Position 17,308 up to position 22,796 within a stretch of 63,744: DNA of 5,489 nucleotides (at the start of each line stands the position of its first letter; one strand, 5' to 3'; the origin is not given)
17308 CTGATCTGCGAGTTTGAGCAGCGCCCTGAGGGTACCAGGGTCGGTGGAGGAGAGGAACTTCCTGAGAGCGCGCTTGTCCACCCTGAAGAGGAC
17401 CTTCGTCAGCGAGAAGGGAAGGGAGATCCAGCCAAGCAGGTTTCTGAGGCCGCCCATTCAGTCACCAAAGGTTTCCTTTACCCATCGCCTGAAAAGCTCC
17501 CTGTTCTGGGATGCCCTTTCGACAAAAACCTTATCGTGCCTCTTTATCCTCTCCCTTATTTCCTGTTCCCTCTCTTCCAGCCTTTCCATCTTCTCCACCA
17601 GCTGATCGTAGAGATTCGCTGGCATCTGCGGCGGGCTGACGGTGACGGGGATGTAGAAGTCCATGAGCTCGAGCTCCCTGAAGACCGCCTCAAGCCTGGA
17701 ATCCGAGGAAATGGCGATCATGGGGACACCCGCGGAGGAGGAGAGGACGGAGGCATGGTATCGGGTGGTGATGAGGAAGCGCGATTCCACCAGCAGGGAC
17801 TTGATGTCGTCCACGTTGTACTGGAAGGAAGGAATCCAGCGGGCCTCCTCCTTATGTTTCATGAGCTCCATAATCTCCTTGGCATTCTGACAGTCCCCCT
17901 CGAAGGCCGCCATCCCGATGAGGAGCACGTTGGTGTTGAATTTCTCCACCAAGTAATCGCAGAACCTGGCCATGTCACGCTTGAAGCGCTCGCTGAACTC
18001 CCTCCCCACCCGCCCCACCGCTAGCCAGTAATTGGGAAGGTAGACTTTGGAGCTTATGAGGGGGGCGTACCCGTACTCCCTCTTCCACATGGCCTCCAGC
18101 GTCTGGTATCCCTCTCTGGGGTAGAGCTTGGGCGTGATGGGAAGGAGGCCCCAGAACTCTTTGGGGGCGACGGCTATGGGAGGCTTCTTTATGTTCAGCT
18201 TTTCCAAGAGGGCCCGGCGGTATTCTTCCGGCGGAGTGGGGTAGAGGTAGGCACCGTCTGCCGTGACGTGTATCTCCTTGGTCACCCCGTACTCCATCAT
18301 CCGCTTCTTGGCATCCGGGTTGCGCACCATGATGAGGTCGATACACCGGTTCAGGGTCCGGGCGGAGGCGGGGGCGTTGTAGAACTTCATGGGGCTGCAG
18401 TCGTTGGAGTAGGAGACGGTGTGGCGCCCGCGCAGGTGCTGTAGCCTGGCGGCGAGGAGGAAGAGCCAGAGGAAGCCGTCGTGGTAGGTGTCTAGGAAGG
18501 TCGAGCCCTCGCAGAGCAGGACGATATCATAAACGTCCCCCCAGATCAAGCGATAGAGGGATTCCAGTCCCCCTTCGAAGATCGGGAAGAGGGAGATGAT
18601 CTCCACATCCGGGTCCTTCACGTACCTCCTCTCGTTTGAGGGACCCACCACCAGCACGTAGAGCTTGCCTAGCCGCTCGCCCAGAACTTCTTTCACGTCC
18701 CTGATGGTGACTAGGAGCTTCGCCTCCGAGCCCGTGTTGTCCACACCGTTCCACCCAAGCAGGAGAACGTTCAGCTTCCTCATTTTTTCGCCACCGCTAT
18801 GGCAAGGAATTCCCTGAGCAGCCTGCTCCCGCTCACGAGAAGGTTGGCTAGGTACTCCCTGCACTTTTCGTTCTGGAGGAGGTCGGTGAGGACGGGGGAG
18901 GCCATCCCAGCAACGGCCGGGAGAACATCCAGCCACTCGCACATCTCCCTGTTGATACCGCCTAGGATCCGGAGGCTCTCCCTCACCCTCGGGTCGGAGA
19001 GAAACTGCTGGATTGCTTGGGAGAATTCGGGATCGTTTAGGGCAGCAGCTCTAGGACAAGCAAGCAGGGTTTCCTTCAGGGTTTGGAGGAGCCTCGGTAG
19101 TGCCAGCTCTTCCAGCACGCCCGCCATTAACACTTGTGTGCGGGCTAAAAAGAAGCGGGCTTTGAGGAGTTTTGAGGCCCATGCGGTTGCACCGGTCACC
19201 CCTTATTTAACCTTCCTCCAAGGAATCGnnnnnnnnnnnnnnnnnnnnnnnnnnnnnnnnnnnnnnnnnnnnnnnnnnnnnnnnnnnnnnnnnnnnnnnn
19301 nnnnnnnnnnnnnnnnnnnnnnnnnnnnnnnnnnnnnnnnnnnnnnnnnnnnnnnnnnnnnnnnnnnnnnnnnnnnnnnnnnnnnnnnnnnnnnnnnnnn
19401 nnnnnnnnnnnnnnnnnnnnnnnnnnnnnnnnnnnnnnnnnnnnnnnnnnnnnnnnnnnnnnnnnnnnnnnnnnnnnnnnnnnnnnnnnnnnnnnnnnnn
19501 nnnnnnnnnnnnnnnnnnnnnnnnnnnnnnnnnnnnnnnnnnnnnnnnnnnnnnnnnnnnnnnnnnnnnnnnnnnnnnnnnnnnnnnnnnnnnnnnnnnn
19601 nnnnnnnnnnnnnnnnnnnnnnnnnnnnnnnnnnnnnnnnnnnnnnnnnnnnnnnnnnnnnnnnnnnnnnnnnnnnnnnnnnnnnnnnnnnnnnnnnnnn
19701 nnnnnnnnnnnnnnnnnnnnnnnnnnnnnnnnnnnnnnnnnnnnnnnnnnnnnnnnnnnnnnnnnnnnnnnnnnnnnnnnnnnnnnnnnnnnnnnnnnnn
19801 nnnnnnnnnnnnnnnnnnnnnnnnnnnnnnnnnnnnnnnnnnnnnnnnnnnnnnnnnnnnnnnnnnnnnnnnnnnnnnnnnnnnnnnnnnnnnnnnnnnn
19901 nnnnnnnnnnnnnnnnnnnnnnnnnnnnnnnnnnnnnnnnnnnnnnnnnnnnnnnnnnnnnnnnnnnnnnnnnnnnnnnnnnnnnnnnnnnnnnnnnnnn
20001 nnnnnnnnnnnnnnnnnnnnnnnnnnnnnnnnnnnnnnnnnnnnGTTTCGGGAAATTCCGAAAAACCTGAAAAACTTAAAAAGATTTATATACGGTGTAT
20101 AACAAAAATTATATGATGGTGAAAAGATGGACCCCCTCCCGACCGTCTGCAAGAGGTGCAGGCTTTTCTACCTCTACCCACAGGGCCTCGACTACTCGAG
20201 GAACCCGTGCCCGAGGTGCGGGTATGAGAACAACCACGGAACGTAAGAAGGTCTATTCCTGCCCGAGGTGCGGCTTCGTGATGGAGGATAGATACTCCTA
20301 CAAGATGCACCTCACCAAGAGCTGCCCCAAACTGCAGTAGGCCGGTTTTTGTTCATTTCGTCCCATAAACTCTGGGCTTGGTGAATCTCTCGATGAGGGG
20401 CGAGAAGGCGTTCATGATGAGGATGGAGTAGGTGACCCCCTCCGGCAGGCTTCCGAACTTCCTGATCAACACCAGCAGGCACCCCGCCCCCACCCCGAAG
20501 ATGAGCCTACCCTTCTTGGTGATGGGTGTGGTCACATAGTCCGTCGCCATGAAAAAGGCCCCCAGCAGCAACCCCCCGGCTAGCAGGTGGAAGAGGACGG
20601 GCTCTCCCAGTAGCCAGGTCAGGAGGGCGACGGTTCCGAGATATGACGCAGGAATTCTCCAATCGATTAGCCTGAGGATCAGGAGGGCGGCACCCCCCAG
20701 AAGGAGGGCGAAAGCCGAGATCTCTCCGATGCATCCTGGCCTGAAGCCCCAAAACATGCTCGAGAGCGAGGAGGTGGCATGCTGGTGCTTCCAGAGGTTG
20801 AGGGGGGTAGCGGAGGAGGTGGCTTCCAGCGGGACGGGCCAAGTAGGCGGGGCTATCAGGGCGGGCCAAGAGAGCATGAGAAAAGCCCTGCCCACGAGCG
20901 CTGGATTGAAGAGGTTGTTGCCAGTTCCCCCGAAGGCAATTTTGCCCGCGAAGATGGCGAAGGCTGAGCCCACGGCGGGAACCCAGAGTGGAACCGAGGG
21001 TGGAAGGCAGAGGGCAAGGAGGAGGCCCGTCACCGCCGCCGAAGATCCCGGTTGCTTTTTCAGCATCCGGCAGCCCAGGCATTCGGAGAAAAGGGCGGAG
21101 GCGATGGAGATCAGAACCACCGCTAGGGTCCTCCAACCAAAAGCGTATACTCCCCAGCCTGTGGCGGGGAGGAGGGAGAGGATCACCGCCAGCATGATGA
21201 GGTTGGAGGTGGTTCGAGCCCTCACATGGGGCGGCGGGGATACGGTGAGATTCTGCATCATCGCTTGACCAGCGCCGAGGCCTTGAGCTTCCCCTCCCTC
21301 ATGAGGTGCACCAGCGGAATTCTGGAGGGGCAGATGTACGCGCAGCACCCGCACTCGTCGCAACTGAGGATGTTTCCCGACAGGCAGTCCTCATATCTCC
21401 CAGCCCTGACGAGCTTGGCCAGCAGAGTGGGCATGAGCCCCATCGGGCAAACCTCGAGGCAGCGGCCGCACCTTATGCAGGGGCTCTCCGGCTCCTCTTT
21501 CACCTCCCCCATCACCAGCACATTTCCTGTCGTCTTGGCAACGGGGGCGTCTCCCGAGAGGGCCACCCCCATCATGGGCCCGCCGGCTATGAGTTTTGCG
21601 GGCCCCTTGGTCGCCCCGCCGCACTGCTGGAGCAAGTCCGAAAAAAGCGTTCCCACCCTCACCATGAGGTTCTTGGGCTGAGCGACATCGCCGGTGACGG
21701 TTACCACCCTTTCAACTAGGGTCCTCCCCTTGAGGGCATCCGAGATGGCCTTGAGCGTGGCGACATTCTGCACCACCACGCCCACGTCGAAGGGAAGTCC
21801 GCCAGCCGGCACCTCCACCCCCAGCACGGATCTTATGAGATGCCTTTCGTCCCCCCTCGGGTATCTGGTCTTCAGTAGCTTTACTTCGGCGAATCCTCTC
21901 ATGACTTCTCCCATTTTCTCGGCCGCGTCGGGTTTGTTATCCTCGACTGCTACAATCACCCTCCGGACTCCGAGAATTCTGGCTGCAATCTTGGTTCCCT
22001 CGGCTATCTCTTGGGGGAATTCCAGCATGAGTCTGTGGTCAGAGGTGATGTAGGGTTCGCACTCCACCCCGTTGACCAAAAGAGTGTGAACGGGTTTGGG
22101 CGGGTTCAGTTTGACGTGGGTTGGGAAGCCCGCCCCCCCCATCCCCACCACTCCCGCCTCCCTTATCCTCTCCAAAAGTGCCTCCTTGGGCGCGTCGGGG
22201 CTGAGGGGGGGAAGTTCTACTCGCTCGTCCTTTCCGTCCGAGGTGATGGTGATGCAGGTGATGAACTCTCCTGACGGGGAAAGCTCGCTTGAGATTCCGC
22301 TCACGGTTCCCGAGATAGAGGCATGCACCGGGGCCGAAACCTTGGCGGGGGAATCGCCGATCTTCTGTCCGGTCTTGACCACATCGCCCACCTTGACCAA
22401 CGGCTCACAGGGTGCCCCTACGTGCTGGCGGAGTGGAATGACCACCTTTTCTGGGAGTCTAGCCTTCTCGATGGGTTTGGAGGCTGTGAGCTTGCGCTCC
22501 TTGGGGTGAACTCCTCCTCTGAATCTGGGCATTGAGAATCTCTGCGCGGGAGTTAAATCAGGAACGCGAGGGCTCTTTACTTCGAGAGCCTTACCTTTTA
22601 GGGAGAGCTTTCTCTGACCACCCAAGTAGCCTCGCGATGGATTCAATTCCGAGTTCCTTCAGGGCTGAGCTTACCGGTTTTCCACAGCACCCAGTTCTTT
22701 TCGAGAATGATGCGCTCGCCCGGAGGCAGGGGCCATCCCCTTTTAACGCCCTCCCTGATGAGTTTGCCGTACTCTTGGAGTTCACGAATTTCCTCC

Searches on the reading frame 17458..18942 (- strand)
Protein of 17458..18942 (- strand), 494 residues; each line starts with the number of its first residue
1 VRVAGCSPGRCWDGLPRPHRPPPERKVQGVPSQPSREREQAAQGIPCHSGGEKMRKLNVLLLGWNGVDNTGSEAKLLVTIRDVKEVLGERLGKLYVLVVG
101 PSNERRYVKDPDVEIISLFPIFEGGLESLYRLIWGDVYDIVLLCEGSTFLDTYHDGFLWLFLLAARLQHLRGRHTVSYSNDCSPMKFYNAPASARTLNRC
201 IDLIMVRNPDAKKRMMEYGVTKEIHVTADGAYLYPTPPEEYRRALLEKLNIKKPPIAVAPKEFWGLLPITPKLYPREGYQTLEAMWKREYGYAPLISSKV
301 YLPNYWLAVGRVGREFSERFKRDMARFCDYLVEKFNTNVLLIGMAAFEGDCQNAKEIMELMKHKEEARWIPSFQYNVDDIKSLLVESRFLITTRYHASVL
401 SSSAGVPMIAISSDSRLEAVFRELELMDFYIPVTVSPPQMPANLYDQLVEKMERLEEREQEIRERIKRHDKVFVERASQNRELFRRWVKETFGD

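Call 9: search_protein_families(library=pfam, proteins=[window:17458-18942:-], max_evalue=0.001)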
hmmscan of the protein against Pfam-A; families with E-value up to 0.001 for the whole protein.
window:17458-18942:- (494 aa): 1 family
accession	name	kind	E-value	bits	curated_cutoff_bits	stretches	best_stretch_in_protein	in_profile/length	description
PF04230.19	PS_pyruv_trans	-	1.4e-18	68.3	25.3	1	129-415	59-280/280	Polysaccharide pyruvyl transferase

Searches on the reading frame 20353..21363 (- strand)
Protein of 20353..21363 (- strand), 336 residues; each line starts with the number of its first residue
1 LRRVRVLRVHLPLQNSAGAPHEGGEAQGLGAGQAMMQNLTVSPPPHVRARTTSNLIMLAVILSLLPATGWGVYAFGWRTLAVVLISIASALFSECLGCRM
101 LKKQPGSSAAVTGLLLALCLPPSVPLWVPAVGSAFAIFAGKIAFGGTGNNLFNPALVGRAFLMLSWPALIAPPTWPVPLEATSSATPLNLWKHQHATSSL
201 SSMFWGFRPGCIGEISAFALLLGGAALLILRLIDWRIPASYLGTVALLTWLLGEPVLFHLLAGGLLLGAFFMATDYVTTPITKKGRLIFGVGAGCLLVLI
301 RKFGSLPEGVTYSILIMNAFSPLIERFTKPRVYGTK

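Call 9: search_protein_families(library=pfam, proteins=[window:20353-21363:-], max_evalue=0.001)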
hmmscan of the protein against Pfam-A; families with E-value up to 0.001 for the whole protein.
window:20353-21363:- (336 aa): 1 family
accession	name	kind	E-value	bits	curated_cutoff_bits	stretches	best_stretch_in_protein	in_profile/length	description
PF03116.20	NQR2_RnfD_RnfE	-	4.6e-110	368.1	27.7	1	41-334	2-296/296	NQR2, RnfD, RnfE family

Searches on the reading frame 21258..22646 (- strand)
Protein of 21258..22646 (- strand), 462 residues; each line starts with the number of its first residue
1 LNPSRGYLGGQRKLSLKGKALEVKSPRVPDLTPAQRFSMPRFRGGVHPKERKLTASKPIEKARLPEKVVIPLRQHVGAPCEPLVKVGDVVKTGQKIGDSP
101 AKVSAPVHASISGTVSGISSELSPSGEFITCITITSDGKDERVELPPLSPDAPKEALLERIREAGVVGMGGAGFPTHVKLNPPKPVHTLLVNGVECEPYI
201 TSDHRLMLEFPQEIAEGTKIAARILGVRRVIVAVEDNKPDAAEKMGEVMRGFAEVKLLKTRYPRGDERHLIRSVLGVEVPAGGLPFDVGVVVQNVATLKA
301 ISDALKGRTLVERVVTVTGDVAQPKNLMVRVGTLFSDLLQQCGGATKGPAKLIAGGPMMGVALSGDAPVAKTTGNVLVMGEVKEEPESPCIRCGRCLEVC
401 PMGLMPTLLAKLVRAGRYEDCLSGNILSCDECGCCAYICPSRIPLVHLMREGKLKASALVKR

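Call 9: search_protein_families(library=pfam, proteins=[window:21258-22646:-], max_evalue=0.001)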
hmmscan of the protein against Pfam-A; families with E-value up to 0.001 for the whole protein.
window:21258-22646:- (462 aa): 9 families
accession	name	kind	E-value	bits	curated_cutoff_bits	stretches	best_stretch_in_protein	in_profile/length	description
PF01512.22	Complex1_51K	-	2.3e-50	170.8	31.2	1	161-302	1-149/150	Nuo51 FMN-binding domain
PF13375.12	RnfC_N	-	2e-35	121.3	25.6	1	41-139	2-101/101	RnfC Barrel sandwich hybrid domain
PF10531.15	SLBB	-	9e-14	51.5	27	1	314-362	1-55/55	SLBB domain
PF12838.12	Fer4_7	-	2.2e-05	25.2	27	1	390-442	2-51/52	4Fe-4S dicluster domain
PF13183.11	Fer4_8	-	3.4e-05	24.7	27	1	389-443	4-68/68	4Fe-4S dicluster domain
PF13237.11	Fer4_10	-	5.4e-05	23.5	25.5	1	388-440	7-53/53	4Fe-4S dicluster domain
PF13187.11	Fer4_9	-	8.5e-05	22.9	27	1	390-442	2-50/52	4Fe-4S dicluster domain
PF12798.12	Fer4_3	-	0.00028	21.9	27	0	390-403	1-14/15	4Fe-4S binding domain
PF12837.12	Fer4_6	-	0.00031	21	25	1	388-404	7-23/24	4Fe-4S binding domain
